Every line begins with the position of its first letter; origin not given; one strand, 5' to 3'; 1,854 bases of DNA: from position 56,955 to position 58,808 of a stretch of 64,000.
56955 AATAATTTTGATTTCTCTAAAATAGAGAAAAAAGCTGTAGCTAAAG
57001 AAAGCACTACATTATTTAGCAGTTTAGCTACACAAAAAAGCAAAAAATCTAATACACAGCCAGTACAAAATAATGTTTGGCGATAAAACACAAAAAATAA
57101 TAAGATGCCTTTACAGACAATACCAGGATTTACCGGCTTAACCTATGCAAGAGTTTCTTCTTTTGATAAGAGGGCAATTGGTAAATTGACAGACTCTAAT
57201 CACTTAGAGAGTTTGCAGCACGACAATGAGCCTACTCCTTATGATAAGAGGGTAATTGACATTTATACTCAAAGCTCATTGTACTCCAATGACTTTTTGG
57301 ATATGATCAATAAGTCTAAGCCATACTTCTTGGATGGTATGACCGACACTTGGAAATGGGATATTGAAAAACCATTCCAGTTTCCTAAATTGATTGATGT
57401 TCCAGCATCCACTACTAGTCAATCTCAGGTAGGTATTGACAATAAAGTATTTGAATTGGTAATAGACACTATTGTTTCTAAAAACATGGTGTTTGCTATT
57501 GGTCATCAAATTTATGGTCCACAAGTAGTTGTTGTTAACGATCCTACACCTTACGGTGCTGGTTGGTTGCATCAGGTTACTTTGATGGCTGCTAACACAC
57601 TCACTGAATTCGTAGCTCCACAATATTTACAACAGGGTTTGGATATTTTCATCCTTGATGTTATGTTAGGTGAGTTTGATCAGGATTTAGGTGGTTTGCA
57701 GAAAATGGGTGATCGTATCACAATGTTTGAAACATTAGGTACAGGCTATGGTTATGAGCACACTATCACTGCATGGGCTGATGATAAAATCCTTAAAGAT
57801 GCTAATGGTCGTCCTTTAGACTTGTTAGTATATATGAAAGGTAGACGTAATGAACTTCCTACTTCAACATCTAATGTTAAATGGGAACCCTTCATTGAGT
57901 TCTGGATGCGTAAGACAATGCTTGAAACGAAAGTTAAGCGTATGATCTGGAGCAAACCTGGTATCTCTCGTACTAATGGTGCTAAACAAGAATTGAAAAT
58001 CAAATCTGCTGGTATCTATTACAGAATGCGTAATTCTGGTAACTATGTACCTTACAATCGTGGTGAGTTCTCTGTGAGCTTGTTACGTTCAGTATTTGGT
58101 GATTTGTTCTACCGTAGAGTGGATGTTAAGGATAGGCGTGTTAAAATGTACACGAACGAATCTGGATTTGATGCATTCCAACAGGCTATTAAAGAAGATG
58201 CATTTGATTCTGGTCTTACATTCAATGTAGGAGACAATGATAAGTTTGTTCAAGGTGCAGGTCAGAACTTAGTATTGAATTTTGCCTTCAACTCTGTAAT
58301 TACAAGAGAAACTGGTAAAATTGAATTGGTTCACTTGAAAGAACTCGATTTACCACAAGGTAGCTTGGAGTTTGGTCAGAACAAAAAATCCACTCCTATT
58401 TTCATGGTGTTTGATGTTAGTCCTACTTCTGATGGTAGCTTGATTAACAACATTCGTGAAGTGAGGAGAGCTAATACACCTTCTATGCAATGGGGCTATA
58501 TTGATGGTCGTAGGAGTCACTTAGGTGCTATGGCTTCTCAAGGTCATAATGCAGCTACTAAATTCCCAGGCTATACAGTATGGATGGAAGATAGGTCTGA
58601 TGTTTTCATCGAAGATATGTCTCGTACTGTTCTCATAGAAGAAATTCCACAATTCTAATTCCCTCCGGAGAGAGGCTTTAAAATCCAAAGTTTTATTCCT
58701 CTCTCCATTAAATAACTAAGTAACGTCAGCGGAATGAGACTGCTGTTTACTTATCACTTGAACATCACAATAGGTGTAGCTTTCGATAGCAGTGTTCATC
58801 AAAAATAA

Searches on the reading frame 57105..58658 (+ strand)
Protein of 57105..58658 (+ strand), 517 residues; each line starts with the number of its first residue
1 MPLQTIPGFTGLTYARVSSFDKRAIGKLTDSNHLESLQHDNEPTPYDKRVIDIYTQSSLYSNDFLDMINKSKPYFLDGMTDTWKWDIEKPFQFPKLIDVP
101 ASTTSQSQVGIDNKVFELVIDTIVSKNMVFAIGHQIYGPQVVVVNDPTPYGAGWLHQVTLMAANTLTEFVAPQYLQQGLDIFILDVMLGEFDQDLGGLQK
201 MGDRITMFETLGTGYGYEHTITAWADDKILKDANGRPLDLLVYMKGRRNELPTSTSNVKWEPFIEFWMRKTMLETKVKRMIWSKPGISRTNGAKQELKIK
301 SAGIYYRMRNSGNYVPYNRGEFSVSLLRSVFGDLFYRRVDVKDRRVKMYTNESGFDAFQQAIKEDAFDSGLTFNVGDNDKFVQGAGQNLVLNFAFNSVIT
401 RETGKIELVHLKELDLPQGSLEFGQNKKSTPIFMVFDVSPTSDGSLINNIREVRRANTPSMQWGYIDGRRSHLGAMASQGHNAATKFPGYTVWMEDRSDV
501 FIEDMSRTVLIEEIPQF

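Call 14: search_protein_families(library=pfam, proteins=[window:57105-58658:+], max_evalue=0.001)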
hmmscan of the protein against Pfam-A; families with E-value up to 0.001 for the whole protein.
window:57105-58658:+ (517 aa): 1 family
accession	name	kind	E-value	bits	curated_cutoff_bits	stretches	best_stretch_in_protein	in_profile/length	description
PF23898.1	Crass_capsid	-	7e-17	61.4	27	1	26-509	16-489/496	Crassvirus major capsid protein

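Call 69: search_dna_similar(query=window:57105-58658:+, collection=phages, mode=protein, max_rows=12, max_evalue=0.00001)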
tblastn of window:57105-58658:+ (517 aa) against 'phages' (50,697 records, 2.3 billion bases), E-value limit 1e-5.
Records with a match: 1; places in all: 1; records where one place covers at least 80% of the query: 1.
Best place of each record, by identity: <60% 1.
By first word of the organism name: Leptolyngbya 1.
By host as written in the record: Leptolyngbya boryana 1.
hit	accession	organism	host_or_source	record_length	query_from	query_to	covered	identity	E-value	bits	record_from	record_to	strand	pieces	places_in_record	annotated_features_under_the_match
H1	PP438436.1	Leptolyngbya phage Lbo-JY46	Leptolyngbya boryana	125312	18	517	97%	23.9%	1e-18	96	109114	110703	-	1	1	hypothetical protein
